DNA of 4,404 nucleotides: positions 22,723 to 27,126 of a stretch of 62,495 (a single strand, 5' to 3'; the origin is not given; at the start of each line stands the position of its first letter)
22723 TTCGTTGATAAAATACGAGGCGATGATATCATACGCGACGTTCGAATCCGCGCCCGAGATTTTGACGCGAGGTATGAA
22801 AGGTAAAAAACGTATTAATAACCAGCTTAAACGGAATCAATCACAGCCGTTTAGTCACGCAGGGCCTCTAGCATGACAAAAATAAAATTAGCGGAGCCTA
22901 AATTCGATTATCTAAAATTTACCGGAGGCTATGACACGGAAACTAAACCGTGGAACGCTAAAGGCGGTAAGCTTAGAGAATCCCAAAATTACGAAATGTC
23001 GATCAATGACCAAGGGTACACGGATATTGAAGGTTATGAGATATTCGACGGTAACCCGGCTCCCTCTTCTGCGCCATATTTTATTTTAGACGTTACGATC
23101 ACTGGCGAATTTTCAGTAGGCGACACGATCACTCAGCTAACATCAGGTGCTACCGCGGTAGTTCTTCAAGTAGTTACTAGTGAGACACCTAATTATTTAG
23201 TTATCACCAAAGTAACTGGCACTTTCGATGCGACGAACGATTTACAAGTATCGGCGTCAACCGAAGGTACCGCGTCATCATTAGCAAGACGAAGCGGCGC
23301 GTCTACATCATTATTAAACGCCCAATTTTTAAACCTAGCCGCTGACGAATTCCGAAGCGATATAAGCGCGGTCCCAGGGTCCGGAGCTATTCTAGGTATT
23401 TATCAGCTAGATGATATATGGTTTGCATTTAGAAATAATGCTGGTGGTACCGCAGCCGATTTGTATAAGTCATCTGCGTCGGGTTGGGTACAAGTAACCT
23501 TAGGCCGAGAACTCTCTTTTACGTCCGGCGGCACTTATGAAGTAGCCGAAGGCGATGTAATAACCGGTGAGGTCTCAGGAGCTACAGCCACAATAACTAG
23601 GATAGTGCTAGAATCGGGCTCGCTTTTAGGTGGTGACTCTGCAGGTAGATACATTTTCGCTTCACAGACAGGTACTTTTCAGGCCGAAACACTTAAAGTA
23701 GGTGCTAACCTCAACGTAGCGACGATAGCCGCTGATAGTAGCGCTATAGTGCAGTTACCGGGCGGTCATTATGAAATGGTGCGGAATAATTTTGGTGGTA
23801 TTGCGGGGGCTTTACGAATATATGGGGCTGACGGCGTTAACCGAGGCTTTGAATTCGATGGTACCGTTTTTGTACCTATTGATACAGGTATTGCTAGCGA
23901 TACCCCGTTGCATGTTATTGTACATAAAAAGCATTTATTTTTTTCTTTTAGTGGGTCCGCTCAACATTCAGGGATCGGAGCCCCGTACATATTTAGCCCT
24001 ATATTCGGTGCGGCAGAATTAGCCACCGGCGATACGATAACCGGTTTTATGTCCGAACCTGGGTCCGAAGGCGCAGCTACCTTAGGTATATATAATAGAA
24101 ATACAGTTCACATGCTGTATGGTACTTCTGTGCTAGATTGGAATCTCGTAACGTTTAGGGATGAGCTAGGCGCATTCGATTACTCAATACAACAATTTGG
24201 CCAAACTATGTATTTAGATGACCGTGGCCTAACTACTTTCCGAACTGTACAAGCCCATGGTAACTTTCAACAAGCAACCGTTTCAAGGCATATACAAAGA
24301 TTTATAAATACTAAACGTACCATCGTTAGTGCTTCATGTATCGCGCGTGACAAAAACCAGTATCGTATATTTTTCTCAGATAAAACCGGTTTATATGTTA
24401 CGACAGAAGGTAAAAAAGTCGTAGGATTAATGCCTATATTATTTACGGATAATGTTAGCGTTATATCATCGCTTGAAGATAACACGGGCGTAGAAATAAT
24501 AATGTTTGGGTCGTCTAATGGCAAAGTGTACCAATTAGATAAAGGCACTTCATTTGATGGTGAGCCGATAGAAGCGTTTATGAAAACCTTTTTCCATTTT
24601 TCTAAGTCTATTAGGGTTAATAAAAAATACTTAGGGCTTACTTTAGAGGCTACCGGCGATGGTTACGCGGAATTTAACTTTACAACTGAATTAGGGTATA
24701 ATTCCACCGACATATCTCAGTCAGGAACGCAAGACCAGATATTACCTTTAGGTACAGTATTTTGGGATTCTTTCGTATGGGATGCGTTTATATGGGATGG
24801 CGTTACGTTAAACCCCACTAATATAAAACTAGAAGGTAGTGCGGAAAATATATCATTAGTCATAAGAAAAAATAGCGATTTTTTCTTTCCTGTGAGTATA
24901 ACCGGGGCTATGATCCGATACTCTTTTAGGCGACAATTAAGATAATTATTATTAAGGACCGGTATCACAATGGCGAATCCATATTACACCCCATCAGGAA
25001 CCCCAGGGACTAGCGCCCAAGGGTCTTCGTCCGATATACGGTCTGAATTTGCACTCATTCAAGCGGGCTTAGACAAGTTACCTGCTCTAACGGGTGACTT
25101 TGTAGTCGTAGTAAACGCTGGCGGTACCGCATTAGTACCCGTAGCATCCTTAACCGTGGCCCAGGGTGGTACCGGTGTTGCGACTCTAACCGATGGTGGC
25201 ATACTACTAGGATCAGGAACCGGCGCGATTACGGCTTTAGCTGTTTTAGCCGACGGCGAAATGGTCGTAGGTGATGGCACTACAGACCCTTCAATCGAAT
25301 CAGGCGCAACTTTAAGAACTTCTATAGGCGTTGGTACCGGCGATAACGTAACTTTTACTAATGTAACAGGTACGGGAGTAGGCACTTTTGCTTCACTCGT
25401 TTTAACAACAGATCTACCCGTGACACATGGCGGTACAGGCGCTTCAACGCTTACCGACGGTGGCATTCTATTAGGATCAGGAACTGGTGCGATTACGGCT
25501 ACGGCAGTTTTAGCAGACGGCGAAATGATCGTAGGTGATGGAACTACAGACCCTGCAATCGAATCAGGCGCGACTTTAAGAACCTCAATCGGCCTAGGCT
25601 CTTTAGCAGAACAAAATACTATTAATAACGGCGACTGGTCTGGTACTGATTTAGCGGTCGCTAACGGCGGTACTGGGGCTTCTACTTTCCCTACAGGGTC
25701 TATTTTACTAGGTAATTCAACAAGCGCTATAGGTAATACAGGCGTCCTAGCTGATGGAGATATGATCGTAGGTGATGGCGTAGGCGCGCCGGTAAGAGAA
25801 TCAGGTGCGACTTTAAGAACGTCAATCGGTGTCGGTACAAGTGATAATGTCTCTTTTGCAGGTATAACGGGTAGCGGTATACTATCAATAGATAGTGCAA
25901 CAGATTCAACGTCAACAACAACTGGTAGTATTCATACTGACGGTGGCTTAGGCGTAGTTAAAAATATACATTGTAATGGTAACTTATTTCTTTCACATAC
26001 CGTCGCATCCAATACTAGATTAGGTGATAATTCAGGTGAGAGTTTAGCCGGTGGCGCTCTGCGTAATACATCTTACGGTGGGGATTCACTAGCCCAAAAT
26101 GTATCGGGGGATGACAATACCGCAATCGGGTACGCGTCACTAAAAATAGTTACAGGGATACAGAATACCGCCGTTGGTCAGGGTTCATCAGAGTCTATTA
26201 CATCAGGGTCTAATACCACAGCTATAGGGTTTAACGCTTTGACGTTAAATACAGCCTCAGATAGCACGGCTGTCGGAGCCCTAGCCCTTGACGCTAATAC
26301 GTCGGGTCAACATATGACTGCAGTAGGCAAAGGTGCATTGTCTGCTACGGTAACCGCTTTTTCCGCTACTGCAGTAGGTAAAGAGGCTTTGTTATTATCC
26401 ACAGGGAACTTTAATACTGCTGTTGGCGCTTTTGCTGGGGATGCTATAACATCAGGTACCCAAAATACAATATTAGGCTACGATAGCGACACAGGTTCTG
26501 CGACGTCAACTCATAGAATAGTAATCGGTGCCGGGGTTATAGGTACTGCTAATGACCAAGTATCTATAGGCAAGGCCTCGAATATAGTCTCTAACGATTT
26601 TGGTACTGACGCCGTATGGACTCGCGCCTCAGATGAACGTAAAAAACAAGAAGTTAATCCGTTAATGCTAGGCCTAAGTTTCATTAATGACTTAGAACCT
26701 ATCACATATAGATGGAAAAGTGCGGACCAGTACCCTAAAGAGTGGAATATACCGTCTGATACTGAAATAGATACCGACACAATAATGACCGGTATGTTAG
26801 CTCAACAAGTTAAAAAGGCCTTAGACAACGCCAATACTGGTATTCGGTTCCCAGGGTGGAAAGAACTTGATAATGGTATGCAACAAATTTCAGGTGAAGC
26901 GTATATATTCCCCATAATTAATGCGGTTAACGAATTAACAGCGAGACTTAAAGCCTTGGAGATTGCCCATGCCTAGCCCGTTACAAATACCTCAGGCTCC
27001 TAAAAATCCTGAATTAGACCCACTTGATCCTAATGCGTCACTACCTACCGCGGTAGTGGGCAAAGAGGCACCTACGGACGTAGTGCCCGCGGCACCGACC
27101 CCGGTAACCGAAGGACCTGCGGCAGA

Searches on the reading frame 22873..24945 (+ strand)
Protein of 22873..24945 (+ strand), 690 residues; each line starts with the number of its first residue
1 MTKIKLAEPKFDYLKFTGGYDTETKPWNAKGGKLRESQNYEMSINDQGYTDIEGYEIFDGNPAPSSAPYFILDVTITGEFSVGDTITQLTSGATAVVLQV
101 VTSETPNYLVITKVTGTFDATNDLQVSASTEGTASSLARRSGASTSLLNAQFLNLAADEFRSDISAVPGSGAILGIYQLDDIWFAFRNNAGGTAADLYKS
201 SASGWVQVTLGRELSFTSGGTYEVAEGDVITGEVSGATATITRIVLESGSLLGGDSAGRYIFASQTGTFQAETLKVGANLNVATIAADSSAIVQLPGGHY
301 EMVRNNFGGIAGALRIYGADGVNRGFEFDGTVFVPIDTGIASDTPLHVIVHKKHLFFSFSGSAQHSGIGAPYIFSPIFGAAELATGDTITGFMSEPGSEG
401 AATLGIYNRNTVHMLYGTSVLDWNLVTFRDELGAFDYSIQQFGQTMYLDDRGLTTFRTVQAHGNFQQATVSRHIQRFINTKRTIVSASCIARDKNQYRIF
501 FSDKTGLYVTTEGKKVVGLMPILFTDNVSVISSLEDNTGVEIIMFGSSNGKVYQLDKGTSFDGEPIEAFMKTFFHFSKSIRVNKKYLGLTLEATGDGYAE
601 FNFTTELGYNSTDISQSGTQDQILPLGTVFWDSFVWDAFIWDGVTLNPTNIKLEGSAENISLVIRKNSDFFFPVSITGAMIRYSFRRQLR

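Call 24: search_protein_families(library=phrogs, proteins=[window:22873-24945:+], max_evalue=0.001)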
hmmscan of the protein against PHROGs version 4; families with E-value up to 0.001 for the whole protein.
window:22873-24945:+ (690 aa): 1 family
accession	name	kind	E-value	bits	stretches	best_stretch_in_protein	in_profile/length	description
phrog_5107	-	lysis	8.6e-09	35.3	1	302-685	154-529/533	amidase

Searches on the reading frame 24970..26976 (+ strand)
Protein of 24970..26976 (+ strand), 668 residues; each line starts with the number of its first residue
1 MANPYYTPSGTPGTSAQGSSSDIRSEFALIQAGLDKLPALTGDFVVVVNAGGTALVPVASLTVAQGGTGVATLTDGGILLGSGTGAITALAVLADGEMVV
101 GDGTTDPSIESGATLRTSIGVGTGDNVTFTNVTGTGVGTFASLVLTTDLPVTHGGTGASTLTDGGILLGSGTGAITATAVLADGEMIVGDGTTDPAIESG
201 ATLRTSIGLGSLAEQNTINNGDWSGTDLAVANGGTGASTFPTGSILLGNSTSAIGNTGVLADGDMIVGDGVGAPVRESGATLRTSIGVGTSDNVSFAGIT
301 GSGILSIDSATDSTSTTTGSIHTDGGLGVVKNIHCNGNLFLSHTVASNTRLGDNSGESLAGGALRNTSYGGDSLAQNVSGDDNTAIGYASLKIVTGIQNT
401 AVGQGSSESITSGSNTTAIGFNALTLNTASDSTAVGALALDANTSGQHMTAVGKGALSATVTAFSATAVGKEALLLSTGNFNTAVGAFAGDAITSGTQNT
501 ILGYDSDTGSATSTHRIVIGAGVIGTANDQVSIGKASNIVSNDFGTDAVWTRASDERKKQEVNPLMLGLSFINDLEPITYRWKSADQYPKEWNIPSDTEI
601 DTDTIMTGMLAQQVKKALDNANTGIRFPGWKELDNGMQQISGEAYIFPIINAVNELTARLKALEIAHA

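Call 24: search_protein_families(library=phrogs, proteins=[window:24970-26976:+], max_evalue=0.001)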
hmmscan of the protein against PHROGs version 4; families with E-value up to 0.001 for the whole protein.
window:24970-26976:+ (668 aa): 4 families
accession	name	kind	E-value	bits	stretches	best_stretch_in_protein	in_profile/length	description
phrog_4636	-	tail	3.6e-37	129.2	2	428-664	503-745/763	tail spike protein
phrog_6002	-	head and packaging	2.3e-15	56.3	2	344-432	698-786/1183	virion structural protein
phrog_9708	-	unknown function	8.7e-09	35.9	1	379-598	34-232/318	-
phrog_23837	-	head and packaging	1.3e-08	35.2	1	238-586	105-437/507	virion structural protein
